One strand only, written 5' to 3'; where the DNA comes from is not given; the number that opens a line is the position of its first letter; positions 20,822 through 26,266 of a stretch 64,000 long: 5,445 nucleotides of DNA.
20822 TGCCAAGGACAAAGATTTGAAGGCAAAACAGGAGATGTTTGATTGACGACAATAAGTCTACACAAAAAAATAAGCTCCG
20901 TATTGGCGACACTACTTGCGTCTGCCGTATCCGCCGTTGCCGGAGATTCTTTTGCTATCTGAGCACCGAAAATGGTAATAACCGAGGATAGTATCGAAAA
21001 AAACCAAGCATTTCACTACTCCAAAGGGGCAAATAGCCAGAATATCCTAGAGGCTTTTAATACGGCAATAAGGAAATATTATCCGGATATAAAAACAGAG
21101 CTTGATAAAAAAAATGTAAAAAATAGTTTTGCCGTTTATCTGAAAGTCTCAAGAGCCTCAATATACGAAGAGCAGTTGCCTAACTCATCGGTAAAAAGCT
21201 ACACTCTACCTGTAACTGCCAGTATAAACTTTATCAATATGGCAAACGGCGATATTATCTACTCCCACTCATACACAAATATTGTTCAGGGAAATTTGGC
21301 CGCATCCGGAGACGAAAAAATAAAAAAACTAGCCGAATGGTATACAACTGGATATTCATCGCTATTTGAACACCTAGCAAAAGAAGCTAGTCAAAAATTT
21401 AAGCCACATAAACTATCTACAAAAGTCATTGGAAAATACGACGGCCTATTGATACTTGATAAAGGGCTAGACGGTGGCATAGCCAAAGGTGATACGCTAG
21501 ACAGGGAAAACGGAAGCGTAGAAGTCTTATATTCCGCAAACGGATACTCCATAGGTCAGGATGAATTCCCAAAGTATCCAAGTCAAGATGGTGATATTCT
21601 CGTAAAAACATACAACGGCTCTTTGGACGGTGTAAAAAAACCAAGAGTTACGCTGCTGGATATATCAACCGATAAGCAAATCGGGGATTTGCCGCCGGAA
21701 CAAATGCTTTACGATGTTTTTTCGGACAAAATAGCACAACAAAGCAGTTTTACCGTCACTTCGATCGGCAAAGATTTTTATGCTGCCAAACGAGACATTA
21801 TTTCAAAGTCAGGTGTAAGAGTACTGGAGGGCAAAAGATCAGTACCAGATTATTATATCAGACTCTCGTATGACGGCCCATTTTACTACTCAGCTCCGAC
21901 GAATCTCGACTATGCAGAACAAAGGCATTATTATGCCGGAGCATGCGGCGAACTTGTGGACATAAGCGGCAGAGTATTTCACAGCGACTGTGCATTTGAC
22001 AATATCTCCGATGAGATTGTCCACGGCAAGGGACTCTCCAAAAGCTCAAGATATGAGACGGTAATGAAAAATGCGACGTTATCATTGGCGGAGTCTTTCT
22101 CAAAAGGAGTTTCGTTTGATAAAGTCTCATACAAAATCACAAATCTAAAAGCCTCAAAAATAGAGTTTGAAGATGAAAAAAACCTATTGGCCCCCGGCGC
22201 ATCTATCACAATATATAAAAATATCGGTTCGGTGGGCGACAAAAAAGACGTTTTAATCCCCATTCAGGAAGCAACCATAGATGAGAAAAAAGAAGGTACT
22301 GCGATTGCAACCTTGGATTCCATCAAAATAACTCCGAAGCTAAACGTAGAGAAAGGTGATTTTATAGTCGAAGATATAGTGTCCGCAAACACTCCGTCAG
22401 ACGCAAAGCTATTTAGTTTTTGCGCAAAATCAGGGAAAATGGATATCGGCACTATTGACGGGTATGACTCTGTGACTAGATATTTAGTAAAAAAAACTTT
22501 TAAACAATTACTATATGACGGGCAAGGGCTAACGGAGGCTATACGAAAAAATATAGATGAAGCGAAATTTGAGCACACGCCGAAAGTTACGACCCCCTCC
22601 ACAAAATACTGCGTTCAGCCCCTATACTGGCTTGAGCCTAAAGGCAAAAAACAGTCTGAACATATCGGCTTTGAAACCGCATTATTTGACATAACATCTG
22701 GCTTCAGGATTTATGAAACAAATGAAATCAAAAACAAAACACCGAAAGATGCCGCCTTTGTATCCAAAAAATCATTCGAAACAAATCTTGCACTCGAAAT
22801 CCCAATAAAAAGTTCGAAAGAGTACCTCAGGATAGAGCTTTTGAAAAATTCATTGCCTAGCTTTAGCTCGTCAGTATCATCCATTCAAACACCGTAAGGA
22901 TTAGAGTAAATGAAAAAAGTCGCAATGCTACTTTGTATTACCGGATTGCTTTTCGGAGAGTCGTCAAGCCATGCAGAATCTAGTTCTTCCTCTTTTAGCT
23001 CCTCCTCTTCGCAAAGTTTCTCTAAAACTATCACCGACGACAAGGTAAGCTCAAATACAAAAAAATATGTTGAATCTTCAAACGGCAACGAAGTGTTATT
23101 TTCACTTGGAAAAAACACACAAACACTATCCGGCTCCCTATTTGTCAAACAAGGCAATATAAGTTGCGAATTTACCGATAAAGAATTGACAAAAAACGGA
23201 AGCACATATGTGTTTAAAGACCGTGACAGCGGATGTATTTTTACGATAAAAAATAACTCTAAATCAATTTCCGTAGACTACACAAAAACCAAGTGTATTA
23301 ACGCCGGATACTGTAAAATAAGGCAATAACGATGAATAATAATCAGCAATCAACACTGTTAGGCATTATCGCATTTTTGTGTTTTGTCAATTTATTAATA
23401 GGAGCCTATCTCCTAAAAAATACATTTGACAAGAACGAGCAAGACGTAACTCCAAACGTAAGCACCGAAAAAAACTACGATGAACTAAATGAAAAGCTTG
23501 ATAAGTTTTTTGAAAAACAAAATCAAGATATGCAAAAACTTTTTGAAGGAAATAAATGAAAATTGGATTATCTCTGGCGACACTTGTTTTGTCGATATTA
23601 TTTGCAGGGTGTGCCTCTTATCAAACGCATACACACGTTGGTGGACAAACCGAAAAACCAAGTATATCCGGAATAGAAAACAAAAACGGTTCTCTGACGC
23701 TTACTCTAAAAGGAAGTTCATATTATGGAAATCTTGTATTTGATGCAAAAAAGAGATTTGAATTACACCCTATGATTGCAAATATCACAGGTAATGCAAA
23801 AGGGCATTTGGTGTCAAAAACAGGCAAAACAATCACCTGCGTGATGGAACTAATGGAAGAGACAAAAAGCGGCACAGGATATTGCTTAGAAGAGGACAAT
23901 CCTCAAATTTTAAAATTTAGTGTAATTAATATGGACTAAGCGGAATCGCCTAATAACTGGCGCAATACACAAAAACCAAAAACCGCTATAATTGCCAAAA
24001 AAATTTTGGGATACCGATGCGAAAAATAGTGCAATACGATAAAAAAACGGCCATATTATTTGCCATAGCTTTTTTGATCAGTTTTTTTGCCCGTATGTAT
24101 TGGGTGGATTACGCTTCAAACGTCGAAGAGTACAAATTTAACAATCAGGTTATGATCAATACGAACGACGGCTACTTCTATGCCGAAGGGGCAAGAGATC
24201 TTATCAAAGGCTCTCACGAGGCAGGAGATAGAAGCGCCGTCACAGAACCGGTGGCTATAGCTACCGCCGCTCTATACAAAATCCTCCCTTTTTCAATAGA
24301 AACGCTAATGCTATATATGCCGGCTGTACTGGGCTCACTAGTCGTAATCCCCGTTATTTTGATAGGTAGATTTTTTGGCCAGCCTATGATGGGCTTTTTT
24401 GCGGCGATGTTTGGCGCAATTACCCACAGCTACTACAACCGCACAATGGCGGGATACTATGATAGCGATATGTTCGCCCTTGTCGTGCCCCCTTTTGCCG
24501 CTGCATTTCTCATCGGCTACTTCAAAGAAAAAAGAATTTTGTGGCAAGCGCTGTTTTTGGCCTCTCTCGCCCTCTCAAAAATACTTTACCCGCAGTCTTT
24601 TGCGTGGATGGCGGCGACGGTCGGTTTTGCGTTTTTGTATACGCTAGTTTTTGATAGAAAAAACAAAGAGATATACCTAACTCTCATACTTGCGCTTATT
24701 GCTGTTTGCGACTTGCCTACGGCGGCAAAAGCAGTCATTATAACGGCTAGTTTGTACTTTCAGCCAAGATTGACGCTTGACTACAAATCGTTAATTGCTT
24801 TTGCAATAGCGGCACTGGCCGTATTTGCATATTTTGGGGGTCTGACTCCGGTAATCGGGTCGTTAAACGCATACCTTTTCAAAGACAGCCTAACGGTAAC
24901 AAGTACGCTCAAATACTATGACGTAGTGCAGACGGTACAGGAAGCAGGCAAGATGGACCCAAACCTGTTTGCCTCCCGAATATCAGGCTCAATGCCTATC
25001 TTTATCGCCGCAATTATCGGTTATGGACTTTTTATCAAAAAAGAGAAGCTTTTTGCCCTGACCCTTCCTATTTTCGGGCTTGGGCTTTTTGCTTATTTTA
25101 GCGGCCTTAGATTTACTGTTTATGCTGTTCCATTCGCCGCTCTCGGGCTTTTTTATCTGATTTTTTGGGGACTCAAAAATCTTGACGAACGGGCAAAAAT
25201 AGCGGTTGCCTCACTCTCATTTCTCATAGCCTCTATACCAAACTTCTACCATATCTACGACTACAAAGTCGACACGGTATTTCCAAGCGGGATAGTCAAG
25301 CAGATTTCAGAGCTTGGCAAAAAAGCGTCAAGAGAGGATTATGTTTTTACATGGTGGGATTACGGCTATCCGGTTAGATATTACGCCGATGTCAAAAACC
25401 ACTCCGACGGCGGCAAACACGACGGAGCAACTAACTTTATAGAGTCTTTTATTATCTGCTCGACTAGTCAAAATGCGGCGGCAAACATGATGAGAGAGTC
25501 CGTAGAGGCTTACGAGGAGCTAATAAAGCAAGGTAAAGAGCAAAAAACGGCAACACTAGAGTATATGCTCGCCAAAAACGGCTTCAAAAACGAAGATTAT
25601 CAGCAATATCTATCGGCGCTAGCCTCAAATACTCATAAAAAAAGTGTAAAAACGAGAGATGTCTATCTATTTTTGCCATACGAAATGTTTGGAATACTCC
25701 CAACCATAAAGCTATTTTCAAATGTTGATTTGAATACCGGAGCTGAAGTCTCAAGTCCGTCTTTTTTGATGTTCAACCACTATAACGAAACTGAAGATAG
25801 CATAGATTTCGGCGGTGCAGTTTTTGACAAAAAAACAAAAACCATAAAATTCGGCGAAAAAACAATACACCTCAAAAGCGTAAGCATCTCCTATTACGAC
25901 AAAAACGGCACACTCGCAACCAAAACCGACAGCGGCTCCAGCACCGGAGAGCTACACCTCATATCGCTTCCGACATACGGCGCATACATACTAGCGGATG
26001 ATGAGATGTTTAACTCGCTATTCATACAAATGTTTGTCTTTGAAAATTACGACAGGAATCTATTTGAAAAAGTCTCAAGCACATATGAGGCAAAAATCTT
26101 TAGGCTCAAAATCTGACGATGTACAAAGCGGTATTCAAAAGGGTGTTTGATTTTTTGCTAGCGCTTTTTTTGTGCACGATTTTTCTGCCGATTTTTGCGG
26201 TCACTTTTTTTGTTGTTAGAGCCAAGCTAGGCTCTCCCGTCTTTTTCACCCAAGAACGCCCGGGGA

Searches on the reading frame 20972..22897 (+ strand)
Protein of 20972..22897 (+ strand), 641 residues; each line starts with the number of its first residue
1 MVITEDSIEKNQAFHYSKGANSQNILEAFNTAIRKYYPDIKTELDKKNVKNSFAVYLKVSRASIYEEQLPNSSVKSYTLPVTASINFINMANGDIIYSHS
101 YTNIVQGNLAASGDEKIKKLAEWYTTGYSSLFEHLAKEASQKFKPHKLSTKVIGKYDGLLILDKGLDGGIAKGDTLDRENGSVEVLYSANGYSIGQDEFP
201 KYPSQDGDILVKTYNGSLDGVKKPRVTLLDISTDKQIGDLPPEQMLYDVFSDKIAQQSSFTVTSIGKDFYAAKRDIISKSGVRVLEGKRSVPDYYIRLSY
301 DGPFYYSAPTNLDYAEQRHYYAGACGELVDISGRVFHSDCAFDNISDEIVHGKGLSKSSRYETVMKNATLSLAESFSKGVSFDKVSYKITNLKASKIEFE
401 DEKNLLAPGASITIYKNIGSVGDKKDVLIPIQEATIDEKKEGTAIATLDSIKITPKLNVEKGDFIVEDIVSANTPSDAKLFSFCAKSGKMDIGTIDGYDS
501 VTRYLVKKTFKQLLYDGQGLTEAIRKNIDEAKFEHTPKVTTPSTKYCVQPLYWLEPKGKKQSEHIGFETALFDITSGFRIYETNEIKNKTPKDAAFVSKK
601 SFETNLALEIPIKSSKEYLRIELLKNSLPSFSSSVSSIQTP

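Call 5: search_protein_families(library=pfam, proteins=[window:20972-22897:+], max_evalue=0.01)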
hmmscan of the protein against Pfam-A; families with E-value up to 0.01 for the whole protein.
window:20972-22897:+ (641 aa): 0 families

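Call 6: search_protein_families(library=ncbifam, proteins=[window:20972-22897:+], max_evalue=0.01)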
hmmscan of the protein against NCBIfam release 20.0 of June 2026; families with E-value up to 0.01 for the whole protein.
window:20972-22897:+ (641 aa): 0 families

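Call 65: search_solved_structures(query=window:20972-22894:+, max_evalue=1)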
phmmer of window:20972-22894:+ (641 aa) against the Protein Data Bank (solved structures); distinct sequences matched with E-value up to 1: 0.

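Call 66: search_protein_families(library=phrogs, proteins=[window:20972-22894:+], max_evalue=0.01)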
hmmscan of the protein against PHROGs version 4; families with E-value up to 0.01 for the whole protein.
window:20972-22894:+ (641 aa): 0 families

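Call 67: search_protein_families(library=padloc, proteins=[window:20972-22894:+], max_evalue=0.01)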
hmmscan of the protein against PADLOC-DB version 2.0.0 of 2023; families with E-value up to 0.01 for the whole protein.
window:20972-22894:+ (641 aa): 0 families

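Call 68: find_homologous_proteins(query=window:20972-22894:+, max_evalue=0.00001)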
Query window:20972-22894:+ (641 aa): 9 proteins with E <= 0.00001 among 8000 candidates.
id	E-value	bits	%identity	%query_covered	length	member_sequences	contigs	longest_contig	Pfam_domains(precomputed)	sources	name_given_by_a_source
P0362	0.0e+0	1401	99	100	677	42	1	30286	-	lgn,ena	-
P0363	1.3e-296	1003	69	100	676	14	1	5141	-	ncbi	-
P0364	2.2e-287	973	66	100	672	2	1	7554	-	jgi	-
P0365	1.0e-259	881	61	100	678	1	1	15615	-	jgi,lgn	jgi:hypothetical protein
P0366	1.7e-171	590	46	100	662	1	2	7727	-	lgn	-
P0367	3.1e-158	546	44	100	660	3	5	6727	-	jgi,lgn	jgi:hypothetical protein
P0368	1.7e-126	441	39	98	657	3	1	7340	-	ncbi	-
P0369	4.0e-96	341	42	65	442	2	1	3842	-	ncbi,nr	ncbi:MAG TPA: hypothetical protein PLV58_06920, partial [Campylobacterales bacterium]|nr:hypothetica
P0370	2.0e-43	167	27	90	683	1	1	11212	-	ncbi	-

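Call 80: predict_structure(alignment_id=A5)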
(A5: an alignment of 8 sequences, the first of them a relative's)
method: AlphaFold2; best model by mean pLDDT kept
length: 677 residues; sequences in the alignment: 8
mean_pLDDT: 77.7   pTM: 0.76
mean pLDDT of the five models: 77.7, 75.9, 72.6, 70.8, 68.2
residues with pLDDT >= 90: 94; 70-90: 440; 50-70: 113; < 50: 30
segments of 3 or more residues with pLDDT < 50: 1-28
pLDDT, mean of each block of 10 residues (from residue 1): 29 32 40 85 84 90 93 88 81 88 81 89 79 83 90 95 93 87 83 85 66 78 84 77 83 59 75 65 82 75 69 74 62 85 81 88 82 88 80 84 92 85 87 84 77 88 87 82 70 78 72 67 66 77 71 72 71 66 81 85 84 80 66 77 82 81 78 62
secondary structure, 60 per line:
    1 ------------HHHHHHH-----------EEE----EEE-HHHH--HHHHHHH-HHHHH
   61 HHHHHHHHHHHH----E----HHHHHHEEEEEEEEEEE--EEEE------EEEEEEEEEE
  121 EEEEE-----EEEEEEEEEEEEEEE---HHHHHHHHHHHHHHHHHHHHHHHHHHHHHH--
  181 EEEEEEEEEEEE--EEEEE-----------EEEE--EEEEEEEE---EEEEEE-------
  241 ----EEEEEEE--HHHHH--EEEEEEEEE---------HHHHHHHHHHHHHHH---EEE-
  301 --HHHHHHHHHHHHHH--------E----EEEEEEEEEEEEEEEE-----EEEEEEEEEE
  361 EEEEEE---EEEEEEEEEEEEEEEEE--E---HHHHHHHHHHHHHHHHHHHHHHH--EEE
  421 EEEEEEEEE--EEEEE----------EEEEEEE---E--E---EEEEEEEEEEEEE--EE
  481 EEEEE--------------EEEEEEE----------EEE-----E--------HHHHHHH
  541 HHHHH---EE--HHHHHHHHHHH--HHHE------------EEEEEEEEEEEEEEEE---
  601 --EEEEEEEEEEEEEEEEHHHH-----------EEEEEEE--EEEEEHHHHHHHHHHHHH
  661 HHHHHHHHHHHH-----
elements in order: H13-19 E31-33 E38-40 H42-45 H48-54 H56-72 H82-87 E88-98 E101-104 E111-125 E131-145 H149-178 E181-192 E195-199 E211-214 E217-224 E228-233 E245-251 H254-258 E261-269 H279-293 E297-299 H303-316 E330-345 E351-366 E370-386 H393-415 E418-429 E432-436 E447-453 E464-476 E479-485 E500-506 E517-519 H534-545 H553-563 E582-597 E603-618 H619-622 E634-640 E643-647 H648-672

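Call 83: fold_search(model_id=the predicted structure, library=pdb)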
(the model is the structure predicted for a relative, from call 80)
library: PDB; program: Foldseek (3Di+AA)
matches with E <= 10: 1512; with E <= 0.001: 55
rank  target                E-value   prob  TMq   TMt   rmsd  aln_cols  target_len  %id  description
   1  3w1e                  1.0e-10  1.00  0.16  0.26  18.7       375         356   11  Structure of FlgT, a flagellar basal body component protein (released 2013-04-03)
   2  8z5n_0                1.2e-10  1.00  0.16  0.28  19.6       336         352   10  Cryo-EM structure of the LPHT ring (released 2025-10-22)
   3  8t8d_A                3.0e-06  1.00  0.13  0.31   9.2       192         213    8  Structure of Helicobacter pylori adhesin A, HpaA (released 2024-01-31)
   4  2i9i                  6.4e-06  1.00  0.15  0.39   7.7       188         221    8  Crystal Structure of Helicobacter pylori protein HP0492 (released 2006-09-26)
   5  8t8d_B                1.1e-05  1.00  0.13  0.37   8.9       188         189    8  Structure of Helicobacter pylori adhesin A, HpaA (released 2024-01-31)
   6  3bgh_B                2.5e-05  1.00  0.16  0.46   5.6       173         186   11  Crystal structure of putative neuraminyllactose-binding hemagglutinin homolog from Helicobacter pylori (released 2007-12-11)
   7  8t8d_D                3.3e-05  1.00  0.14  0.39   7.8       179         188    8  Structure of Helicobacter pylori adhesin A, HpaA (released 2024-01-31)
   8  3bgh_A                5.7e-05  1.00  0.16  0.50   5.0       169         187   11  Crystal structure of putative neuraminyllactose-binding hemagglutinin homolog from Helicobacter pylori (released 2007-12-11)
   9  8t8d_C                9.9e-05  1.00  0.15  0.39   7.1       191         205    8  Structure of Helicobacter pylori adhesin A, HpaA (released 2024-01-31)
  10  5tse_A                1.2e-04  1.00  0.13  0.46   6.2       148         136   10  2.35 Angstrom Crystal Structure Minor Lipoprotein from Acinetobacter baumannii. (released 2016-11-09)
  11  4uv2_O                1.5e-04  1.00  0.15  0.37   7.7       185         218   14  Structure of the curli transport lipoprotein CsgG in a non-lipidated, pre-pore conformation (released 2014-09-24)
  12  4uv2_P                1.7e-04  1.00  0.15  0.39   7.4       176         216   14  Structure of the curli transport lipoprotein CsgG in a non-lipidated, pre-pore conformation (released 2014-09-24)
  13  4uv2_G                1.8e-04  1.00  0.17  0.41   7.1       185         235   11  Structure of the curli transport lipoprotein CsgG in a non-lipidated, pre-pore conformation (released 2014-09-24)
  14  4q79_A                2.0e-04  1.00  0.15  0.42   7.6       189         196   10  Structure of a HG-derivative CsgG (released 2014-12-17)
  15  4uv2_A                2.4e-04  1.00  0.16  0.41   7.4       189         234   10  Structure of the curli transport lipoprotein CsgG in a non-lipidated, pre-pore conformation (released 2014-09-24)
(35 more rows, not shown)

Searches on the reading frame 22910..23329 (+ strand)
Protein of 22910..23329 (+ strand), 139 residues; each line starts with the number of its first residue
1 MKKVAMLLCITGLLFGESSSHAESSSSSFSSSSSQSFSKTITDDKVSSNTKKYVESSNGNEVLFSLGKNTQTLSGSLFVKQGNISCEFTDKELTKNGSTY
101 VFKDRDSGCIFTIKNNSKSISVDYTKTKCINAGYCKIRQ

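Call 25: search_protein_families(library=pfam, proteins=[window:22910-23329:+], max_evalue=0.001)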
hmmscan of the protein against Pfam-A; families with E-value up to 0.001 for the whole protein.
window:22910-23329:+ (139 aa): 0 families

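Call 66: search_protein_families(library=phrogs, proteins=[window:22910-23326:+], max_evalue=0.01)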
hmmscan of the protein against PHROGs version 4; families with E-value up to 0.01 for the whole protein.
window:22910-23326:+ (139 aa): 1 family
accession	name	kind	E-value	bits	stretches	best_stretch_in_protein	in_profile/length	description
phrog_8801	-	unknown function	0.0081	17.7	0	92-128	47-85/94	-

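Call 67: search_protein_families(library=padloc, proteins=[window:22910-23326:+], max_evalue=0.01)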
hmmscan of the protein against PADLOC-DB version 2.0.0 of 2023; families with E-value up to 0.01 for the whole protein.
window:22910-23326:+ (139 aa): 0 families

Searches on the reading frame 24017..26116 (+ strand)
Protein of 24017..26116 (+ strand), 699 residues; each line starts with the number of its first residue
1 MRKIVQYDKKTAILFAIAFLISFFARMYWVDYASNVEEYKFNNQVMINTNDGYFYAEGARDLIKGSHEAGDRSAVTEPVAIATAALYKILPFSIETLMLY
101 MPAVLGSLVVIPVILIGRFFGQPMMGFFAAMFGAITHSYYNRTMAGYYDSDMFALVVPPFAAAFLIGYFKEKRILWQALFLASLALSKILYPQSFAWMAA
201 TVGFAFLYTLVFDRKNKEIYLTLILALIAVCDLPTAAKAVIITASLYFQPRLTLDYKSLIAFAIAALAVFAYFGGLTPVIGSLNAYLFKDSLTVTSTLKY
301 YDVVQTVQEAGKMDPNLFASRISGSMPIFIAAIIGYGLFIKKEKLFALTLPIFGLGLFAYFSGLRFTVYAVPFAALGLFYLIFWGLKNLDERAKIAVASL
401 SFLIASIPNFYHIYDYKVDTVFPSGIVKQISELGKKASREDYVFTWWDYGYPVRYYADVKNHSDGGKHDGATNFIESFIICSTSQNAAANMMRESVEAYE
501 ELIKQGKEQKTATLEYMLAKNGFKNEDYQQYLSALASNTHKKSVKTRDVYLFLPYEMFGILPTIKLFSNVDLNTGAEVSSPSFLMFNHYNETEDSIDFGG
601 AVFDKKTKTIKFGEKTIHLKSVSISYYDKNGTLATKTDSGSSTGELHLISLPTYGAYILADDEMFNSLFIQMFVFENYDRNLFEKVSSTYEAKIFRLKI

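Call 25: search_protein_families(library=pfam, proteins=[window:24017-26116:+], max_evalue=0.001)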
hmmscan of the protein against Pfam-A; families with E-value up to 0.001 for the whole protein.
window:24017-26116:+ (699 aa): 3 families
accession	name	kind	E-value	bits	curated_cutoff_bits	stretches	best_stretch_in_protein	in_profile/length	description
PF21436.2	STT3-PglB_core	-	4.5e-39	134.4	23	1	439-574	1-131/131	STT3/PglB/AglB core domain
PF02516.20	STT3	-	2.2e-35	123.4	24.5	1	12-403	8-383/405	Oligosaccharyl transferase STT3, N-terminal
PF18527.6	STT3_PglB_C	-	2.8e-05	24.5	26.5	1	587-659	6-79/80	STT3/PglB C-terminal beta-barrel domain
